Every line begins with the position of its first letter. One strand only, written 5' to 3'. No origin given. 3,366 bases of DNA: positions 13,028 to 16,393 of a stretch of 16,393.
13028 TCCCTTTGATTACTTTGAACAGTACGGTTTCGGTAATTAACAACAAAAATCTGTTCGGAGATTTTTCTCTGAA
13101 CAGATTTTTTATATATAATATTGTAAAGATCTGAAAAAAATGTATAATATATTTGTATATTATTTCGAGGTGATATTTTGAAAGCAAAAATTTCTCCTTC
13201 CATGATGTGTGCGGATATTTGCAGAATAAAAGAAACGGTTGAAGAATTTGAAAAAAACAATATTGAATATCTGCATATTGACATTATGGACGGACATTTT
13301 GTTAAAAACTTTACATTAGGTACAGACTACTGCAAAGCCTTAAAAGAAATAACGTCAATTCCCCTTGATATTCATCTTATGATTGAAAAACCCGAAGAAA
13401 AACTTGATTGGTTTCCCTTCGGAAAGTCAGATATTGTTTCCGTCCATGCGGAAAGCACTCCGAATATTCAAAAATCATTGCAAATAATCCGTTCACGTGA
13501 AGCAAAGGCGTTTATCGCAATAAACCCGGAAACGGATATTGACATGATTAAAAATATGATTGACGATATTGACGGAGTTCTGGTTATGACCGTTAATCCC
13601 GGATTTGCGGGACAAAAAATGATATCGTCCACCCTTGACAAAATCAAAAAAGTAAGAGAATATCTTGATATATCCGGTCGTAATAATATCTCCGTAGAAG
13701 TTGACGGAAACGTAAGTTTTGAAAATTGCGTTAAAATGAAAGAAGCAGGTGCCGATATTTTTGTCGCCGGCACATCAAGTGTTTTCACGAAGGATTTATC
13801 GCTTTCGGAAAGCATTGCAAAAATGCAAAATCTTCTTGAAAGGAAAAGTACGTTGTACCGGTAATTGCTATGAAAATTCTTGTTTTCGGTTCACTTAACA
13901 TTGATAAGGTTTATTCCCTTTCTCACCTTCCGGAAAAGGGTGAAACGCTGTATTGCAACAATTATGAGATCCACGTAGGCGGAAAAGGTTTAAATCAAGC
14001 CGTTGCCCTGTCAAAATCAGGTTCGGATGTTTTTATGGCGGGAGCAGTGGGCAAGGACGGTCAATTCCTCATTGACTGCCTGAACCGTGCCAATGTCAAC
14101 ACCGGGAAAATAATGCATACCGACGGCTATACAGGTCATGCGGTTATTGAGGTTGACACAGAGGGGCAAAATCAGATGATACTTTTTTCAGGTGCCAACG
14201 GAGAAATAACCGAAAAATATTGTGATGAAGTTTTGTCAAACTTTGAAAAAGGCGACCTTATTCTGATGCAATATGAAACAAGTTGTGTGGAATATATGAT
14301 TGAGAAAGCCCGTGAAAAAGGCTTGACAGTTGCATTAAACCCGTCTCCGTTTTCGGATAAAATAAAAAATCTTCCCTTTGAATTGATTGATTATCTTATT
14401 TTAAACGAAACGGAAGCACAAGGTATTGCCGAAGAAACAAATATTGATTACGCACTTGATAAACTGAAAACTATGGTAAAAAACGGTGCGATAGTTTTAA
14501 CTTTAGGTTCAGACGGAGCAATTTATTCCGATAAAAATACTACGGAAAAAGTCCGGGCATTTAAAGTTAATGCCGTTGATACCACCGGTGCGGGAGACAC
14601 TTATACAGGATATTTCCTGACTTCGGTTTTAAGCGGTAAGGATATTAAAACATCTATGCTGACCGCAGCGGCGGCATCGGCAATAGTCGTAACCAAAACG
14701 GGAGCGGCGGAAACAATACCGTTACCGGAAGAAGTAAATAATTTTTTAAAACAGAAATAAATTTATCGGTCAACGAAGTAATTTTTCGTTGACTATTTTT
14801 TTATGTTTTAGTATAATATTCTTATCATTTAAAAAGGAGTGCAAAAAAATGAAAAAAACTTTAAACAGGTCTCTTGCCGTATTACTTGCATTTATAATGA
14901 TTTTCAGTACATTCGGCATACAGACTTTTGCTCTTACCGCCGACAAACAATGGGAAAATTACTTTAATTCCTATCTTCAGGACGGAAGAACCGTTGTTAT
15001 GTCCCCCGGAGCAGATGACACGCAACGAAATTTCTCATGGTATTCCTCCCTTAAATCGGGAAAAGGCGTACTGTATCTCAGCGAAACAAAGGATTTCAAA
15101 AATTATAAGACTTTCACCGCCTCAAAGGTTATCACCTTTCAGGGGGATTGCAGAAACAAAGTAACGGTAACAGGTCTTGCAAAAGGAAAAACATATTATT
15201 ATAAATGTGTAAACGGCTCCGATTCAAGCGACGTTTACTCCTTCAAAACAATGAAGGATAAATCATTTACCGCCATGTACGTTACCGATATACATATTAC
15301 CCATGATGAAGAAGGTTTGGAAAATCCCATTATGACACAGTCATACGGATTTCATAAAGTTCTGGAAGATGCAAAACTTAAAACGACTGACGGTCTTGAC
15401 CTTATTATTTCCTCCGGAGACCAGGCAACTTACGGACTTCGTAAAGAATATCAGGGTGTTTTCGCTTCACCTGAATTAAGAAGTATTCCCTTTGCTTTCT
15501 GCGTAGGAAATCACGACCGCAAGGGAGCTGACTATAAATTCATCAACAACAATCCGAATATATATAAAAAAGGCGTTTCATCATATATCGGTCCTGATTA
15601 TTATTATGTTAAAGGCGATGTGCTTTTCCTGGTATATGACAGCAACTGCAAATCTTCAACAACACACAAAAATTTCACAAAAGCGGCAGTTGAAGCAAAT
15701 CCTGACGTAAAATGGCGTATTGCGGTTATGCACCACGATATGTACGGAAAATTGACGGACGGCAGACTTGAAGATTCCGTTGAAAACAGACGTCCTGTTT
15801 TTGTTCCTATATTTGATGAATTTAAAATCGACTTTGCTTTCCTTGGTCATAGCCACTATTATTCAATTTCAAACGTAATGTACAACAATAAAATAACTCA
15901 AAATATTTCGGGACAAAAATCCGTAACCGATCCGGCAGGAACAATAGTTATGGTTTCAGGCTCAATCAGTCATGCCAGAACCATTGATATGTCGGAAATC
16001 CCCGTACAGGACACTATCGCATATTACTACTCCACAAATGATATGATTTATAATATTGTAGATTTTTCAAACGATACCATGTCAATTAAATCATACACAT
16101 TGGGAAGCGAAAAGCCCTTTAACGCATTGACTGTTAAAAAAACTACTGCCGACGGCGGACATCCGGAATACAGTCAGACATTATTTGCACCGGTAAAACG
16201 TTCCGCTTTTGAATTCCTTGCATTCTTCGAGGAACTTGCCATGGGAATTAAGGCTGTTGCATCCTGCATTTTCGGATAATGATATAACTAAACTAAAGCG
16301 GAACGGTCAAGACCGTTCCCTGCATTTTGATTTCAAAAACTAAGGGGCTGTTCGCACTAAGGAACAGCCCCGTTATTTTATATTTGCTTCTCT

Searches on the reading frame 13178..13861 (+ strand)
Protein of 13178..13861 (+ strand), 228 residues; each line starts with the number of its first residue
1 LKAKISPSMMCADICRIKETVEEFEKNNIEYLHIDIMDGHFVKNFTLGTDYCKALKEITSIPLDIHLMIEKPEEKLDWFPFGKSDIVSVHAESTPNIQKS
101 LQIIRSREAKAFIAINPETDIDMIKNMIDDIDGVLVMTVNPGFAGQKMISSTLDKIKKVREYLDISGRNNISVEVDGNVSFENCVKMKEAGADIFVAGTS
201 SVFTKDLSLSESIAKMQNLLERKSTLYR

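Call 56: search_protein_families(library=pfam, proteins=[window:13178-13861:+], max_evalue=0.001)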
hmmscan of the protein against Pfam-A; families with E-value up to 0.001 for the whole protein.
window:13178-13861:+ (228 aa): 1 family
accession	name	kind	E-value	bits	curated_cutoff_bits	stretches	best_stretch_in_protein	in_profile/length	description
PF00834.25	Ribul_P_3_epim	-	2.9e-62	210.1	21.1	1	4-199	1-195/198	Ribulose-phosphate 3 epimerase family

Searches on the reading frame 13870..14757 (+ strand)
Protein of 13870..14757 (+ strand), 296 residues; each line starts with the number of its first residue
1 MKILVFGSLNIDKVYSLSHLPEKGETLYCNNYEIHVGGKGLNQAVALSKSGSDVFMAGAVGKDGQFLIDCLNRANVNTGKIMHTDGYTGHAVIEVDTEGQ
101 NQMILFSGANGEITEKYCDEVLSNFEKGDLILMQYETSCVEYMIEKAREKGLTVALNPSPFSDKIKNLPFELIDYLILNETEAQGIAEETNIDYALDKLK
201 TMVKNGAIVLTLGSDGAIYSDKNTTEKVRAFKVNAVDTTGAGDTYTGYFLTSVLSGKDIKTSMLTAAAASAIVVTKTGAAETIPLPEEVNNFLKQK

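Call 56: search_protein_families(library=pfam, proteins=[window:13870-14757:+], max_evalue=0.001)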
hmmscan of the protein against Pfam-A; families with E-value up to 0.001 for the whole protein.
window:13870-14757:+ (296 aa): 1 family
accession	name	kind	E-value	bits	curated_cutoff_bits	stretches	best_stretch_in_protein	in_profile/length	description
PF00294.29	PfkB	-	1.6e-54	185.8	25.8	1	2-284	3-300/302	pfkB family carbohydrate kinase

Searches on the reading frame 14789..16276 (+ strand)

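Call 56: search_protein_families(library=pfam, proteins=[window:14789-16276:+], max_evalue=0.001)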
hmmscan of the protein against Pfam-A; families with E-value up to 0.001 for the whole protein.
window:14789-16276:+ (496 aa): 2 families
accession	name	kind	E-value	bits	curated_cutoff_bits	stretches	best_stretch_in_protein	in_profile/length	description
PF00149.33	Metallophos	-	3.5e-12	47.6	21.5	1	164-358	5-191/191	Calcineurin-like phosphoesterase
PF16656.11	Pur_ac_phosph_N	-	5.1e-12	46.6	30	1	69-154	4-93/93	Purple acid Phosphatase, N-terminal domain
